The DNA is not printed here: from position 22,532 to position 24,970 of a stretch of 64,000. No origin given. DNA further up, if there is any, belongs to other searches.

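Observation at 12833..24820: Almost gap-free 12-gene operon coupling a cytoplasmic Mo-bisMGD enzyme, an enone reductase, two ThuA-like proteins, an LEH-like hydrolase and a P450 to an acyl-CoA side-chain module (best candidate for an undescribed system)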

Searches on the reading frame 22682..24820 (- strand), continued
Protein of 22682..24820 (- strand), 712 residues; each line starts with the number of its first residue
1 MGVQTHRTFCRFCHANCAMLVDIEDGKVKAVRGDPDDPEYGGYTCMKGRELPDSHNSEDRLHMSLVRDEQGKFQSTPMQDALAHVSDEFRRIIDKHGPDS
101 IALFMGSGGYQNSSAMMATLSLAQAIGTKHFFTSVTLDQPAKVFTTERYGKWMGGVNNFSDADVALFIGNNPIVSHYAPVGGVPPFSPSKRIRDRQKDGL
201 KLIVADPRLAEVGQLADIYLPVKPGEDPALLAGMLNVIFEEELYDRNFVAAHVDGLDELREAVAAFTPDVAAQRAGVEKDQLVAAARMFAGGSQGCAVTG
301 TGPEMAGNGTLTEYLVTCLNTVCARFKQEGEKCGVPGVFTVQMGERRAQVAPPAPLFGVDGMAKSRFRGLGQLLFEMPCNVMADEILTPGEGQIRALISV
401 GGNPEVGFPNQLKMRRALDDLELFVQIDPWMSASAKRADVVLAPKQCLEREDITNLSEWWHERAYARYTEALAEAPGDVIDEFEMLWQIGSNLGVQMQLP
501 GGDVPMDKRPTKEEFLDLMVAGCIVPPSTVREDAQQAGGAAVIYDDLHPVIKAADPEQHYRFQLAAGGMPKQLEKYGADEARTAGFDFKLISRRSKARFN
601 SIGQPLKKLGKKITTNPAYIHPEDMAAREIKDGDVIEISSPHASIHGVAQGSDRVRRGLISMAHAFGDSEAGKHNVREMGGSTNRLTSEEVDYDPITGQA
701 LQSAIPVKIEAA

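Call 87: search_solved_structures(query=L004:8426-9880:-, max_evalue=1e-10)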
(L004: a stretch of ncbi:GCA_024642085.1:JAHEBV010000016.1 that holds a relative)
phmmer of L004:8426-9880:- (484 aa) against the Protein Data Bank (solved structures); distinct sequences matched with E-value up to 1e-10: 31.
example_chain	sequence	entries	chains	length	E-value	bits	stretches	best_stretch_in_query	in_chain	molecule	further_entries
7qr6_A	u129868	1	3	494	5e-87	295.7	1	5-474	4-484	Dioxygenase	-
5j53_A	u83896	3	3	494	6.1e-86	292.1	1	5-474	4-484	Carotenoid oxygenase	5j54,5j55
5v2d_A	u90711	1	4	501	2.2e-85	290.3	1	2-466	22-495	Dioxygenase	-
6xm6_A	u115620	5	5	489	5.4e-85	289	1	5-473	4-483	Dioxygenase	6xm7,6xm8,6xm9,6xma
6ojr_A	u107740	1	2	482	4.5e-82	279.4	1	8-472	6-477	Lignostilbene-alpha,beta-dioxygenase isozyme I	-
6ojt_B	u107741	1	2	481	4.6e-82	279.3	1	8-471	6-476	Lignostilbene-alpha,beta-dioxygenase isozyme I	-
6ojw_B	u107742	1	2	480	5.1e-82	279.2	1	8-471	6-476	Lignostilbene-alpha,beta-dioxygenase isozyme I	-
5u8x_A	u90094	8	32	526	6.4e-74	252.5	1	5-470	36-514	Carotenoid oxygenase 1 | Carotenoid oxygenase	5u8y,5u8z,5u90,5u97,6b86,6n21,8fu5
6n1y_A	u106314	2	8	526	9.3e-74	252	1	5-470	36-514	Carotenoid oxygenase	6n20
7t8p_A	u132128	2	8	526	3e-73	250.3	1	5-470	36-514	Carotenoid oxygenase 1 | Carotenoid oxygenase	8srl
7t8q_A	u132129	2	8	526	6.6e-73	249.1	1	5-470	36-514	Carotenoid oxygenase 1 | Carotenoid oxygenase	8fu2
9g88_A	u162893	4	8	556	8.1e-71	242.3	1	11-469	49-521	Lignostilbene dioxygenase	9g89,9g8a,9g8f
9lp3_A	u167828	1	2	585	7e-64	219.4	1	8-469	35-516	Lignostilbene dioxygenase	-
9m3e_A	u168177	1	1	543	2.4e-59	204.4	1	10-474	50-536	carotenoid 9,10-dioxygenase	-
9luz_A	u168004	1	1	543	6.8e-59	202.9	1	10-474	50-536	carotenoid 9,10-dioxygenase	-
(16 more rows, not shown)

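Call 92: search_dna_similar(query=window:22682-24820:-, collection=plasmids, mode=protein, max_evalue=1e-50, max_rows=25)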
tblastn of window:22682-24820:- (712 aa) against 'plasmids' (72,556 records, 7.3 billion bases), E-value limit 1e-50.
Records with a match: 23; places in all: 27; records where one place covers at least 80% of the query: 18.
Best place of each record, by identity: <60% 23.
By first word of the organism name: Deinococcus 7; Streptomyces 6; Sphingopyxis 2; Massilia 1; Novosphingobium 1; Rhodobacteraceae 1; Sphingobium 1; Tardibacter 1; Mycobacterium 1; Nonomuraea 1; and 1 more.
By predicted mobility (MOB-suite, as given by PLSDB): non-mobilizable 19; mobilizable 3; conjugative 1.
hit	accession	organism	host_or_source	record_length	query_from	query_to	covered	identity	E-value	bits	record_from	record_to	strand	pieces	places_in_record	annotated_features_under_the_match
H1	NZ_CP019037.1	Massilia putida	Soil,wolfram mine tailing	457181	7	709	99%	37.3%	5e-129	429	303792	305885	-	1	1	molybdopterin-dependent oxidoreductase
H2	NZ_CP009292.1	Novosphingobium pentaromativorans US6-1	mud sediment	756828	3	709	99%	35.8%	7e-126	420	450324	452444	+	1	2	molybdopterin-dependent oxidoreductase | hypothetical protein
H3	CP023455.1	Rhodobacteraceae bacterium QY30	whole organism,paddy soil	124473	5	711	99%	35.2%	3e-118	398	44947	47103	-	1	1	record has no annotation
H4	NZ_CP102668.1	Sphingobium sp. JS3065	whole organism,chemical plant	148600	8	710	99%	35.3%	9e-121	405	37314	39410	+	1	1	molybdopterin-dependent oxidoreductase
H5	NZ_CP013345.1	Sphingopyxis macrogoltabida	whole organism,activated sludge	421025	3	709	99%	34.2%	2e-113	384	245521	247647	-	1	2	molybdopterin-dependent oxidoreductase | AMP-binding protein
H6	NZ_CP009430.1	Sphingopyxis macrogoltabida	soil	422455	3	709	99%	34.2%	2e-113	384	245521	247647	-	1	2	molybdopterin-dependent oxidoreductase | AMP-binding protein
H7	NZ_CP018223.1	Tardibacter chloracetimidivorans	whole organism,soil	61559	3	698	98%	33.9%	6e-114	385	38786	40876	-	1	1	molybdopterin-dependent oxidoreductase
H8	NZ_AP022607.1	Mycobacterium branderi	-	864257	8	697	97%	29.5%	7e-52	202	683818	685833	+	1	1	molybdopterin-dependent oxidoreductase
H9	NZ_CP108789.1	Streptomyces sp. NBC_00887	-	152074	2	671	94%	30.4%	2e-68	252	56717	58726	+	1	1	molybdopterin-dependent oxidoreductase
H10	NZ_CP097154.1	Deinococcus sp. QL22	-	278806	5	711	99%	28.7%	3e-65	243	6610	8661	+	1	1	molybdopterin-dependent oxidoreductase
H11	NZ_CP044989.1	Deinococcus sp. AJ005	single cell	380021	10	710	98%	28.8%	2e-67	249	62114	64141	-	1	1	molybdopterin-dependent oxidoreductase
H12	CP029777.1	Deinococcus actinosclerus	mixed culture,wastewater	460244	6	712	99%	28.5%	6e-61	229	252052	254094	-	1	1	dehydrogenase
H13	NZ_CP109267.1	Streptomyces sp. NBC_01643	-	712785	4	711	99%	27.6%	1e-66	247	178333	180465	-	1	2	molybdopterin-dependent oxidoreductase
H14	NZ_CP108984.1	Streptomyces sp. NBC_00726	-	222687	6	671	94%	29.1%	3e-62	234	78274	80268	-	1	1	molybdopterin-dependent oxidoreductase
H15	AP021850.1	Deinococcus grandis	-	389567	6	672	94%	28.6%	3e-61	230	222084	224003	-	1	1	oxidoreductase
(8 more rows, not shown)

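Call 93: get_annotated_region(hit=H2, flank=9000)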
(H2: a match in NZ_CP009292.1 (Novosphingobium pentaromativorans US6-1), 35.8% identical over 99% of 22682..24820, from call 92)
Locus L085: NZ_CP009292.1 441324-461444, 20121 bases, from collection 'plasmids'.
description: Novosphingobium pentaromativorans US6-1 plasmid pLA3, complete sequence
organism: Novosphingobium pentaromativorans US6-1 (NCBI taxid 1088721)
taxonomy: Bacteria; Pseudomonadota; Alphaproteobacteria; Sphingomonadales; Sphingomonadaceae; Novosphingobium; Novosphingobium pentaromativorans; Novosphingobium pentaromativorans US6-1
host: -; source: mud sediment; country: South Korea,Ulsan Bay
typing (MOB-suite, as given by PLSDB): non-mobilizable
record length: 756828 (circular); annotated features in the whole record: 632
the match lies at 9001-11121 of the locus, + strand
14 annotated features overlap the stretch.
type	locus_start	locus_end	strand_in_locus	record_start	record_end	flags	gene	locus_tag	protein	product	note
CDS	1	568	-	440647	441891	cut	-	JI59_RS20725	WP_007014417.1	cytochrome P450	-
CDS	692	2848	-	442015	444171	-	-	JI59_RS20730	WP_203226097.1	PQQ-dependent dehydrogenase, methanol/ethanol family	-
CDS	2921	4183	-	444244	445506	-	-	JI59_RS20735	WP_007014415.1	cytochrome P450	-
CDS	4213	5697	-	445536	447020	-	-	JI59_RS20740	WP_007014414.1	aldehyde dehydrogenase family protein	-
CDS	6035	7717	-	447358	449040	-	-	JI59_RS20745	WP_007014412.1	thiamine pyrophosphate-binding protein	-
CDS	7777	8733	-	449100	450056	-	-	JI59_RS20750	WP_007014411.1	SDR family NAD(P)-dependent oxidoreductase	-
CDS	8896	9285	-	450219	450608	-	-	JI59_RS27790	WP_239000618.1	hypothetical protein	-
CDS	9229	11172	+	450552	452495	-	-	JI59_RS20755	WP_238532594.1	molybdopterin-dependent oxidoreductase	-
CDS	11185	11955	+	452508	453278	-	-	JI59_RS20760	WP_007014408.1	enoyl-CoA hydratase/isomerase family protein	-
CDS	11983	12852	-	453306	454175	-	-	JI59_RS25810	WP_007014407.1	DUF6282 family protein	-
CDS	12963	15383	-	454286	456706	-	-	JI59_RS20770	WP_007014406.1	TonB-dependent receptor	-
CDS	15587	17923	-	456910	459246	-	-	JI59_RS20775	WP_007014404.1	arylsulfatase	-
CDS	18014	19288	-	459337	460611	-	-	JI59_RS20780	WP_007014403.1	MFS transporter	GO:0055085 - transmembrane transport [Evidence IEA]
CDS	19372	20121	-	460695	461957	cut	-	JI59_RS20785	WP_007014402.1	MFS transporter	GO:0055085 - transmembrane transport [Evidence IEA]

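Call 94: get_annotated_region(hit=H5, flank=9000)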
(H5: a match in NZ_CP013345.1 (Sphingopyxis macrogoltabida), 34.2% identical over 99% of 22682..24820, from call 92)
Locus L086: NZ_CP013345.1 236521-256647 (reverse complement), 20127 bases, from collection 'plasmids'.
description: Sphingopyxis macrogoltabida strain 203N plasmid unnamed1, complete sequence
organism: Sphingopyxis macrogoltabida (NCBI taxid 33050)
taxonomy: Bacteria; Pseudomonadota; Alphaproteobacteria; Sphingomonadales; Sphingomonadaceae; Sphingopyxis; Sphingopyxis macrogoltabida
host: -; source: whole organism,activated sludge; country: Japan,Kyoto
typing (MOB-suite, as given by PLSDB): non-mobilizable; mating-pair formation MPF_F
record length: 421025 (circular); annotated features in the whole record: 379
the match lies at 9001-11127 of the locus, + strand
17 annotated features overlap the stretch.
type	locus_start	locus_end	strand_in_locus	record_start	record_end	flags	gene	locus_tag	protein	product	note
CDS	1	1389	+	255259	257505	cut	-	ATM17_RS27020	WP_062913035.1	TonB-dependent receptor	GO:0015891 - siderophore transport [Evidence IEA]; GO:0055085 - transmembrane transport [Evidence IEA]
CDS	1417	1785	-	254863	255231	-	-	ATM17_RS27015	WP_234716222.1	helix-turn-helix domain-containing protein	-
CDS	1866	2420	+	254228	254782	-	-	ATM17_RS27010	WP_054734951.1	carboxymuconolactone decarboxylase family protein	-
CDS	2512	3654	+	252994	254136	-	-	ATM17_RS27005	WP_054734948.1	CaiB/BaiF CoA-transferase family protein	-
CDS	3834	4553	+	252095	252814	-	-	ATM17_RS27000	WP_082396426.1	TetR/AcrR family transcriptional regulator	-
CDS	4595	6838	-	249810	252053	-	-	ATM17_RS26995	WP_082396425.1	TonB-dependent receptor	-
CDS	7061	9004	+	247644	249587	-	-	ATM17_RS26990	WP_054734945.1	AMP-binding protein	-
CDS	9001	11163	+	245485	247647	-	-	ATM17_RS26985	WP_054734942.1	molybdopterin-dependent oxidoreductase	-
CDS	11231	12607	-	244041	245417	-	-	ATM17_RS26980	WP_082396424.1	2-hydroxyacyl-CoA dehydratase family protein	-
CDS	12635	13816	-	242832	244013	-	-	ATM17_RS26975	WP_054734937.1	2-hydroxyacyl-CoA dehydratase family protein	-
CDS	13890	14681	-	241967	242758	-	-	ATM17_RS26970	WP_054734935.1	SDR family oxidoreductase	-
CDS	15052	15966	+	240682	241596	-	-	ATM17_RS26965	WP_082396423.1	acyl-CoA dehydratase activase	-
CDS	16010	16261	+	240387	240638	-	-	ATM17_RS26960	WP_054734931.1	hypothetical protein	-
CDS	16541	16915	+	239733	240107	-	-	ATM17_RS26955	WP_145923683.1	OB-fold domain-containing protein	-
CDS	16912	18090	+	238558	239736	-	-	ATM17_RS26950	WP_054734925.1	thiolase family protein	-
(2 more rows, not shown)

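Call 95: get_annotated_region(hit=H1, flank=8000)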
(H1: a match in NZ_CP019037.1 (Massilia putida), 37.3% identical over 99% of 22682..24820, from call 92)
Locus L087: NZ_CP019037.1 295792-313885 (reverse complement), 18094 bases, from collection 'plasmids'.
description: Massilia putida strain 6NM-7 plasmid unnamed2, complete sequence
organism: Massilia putida (NCBI taxid 1141883)
taxonomy: Bacteria; Pseudomonadota; Betaproteobacteria; Burkholderiales; Oxalobacteraceae; Massilia; Massilia putida
host: -; source: Soil,wolfram mine tailing; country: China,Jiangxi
typing (MOB-suite, as given by PLSDB): mobilizable; relaxase MOBP,MOBP
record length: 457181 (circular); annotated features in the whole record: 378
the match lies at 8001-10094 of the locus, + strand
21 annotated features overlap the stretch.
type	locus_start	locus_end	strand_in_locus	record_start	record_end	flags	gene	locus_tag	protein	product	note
CDS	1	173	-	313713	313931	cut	-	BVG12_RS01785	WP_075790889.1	hypothetical protein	-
CDS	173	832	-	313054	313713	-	-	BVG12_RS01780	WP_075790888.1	tyrosine-type recombinase/integrase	GO:0015074 - DNA integration [Evidence IEA]; GO:0006310 - DNA recombination [Evidence IEA]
CDS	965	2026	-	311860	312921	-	-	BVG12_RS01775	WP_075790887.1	ribonucleotide-diphosphate reductase subunit beta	GO:0009263 - deoxyribonucleotide biosynthetic process [Evidence IEA]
CDS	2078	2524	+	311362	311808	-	-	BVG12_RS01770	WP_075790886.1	VirB4 family type IV secretion system protein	-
CDS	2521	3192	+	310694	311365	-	-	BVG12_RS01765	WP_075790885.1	type IV secretion system protein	-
CDS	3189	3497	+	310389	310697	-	-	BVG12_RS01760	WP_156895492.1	EexN family lipoprotein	-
CDS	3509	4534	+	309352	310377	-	-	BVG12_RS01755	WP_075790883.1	type IV secretion system protein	-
CDS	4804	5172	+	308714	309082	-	-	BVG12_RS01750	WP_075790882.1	hypothetical protein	-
CDS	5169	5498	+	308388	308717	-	-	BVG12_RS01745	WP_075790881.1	hypothetical protein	-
CDS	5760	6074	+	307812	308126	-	-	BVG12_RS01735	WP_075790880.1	diguanylate cyclase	-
CDS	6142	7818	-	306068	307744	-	-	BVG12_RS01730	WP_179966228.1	electron transfer flavoprotein-ubiquinone oxidoreductase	GO:0022900 - electron transport chain [Evidence IEA]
CDS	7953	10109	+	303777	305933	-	-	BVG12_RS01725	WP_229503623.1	molybdopterin-dependent oxidoreductase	-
CDS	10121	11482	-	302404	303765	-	-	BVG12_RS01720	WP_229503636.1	MFS transporter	GO:0055085 - transmembrane transport [Evidence IEA]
CDS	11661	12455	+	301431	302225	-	-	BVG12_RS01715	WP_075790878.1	tyrosine-protein phosphatase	GO:0006470 - protein dephosphorylation [Evidence IEA]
CDS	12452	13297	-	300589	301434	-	-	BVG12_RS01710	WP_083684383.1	SDR family oxidoreductase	-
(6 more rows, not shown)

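Call 96: get_annotated_region(hit=H4, flank=8000)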
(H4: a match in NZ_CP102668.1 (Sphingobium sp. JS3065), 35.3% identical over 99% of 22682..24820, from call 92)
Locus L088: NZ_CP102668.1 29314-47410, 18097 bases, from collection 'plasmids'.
description: Sphingobium sp. JS3065 plasmid pNIN3, complete sequence
organism: Sphingobium sp. JS3065 (NCBI taxid 2970925)
taxonomy: Bacteria; Pseudomonadota; Alphaproteobacteria; Sphingomonadales; Sphingomonadaceae; Sphingobium; Sphingobium sp. JS3065
host: -; source: whole organism,chemical plant; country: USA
typing (MOB-suite, as given by PLSDB): conjugative; replicon rep_cluster_647; relaxase MOBP; mating-pair formation MPF_T
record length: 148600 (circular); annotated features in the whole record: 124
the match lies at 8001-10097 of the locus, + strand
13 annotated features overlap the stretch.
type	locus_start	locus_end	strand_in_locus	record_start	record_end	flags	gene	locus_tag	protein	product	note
CDS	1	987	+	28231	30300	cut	-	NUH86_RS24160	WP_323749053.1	3-hydroxyacyl-CoA dehydrogenase NAD-binding domain-containing protein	GO:0006631 - fatty acid metabolic process [Evidence IEA]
CDS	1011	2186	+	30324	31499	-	-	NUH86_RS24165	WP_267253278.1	acetyl-CoA C-acetyltransferase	-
CDS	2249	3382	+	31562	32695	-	-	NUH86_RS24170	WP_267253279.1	acyl-CoA dehydrogenase family protein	-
CDS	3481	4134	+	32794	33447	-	-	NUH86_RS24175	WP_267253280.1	TetR family transcriptional regulator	-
CDS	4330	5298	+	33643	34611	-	-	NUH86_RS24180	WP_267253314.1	NAD(P)-dependent alcohol dehydrogenase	-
CDS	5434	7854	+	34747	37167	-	-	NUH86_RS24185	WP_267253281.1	TonB-dependent receptor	-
CDS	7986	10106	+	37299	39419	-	-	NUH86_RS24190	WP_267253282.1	molybdopterin-dependent oxidoreductase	-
CDS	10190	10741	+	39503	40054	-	-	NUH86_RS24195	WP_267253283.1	NADPH-dependent FMN reductase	-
CDS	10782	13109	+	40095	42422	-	-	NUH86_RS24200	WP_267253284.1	TonB-dependent receptor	-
CDS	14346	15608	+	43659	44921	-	istA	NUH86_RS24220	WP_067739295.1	IS21 family transposase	-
CDS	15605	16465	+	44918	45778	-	istB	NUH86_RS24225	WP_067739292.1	IS21-like element helper ATPase IstB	-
CDS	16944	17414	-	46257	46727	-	-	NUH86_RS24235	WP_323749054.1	SMP-30/gluconolactonase/LRE family protein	-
CDS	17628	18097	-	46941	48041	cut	-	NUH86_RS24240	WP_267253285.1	NADH:flavin oxidoreductase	-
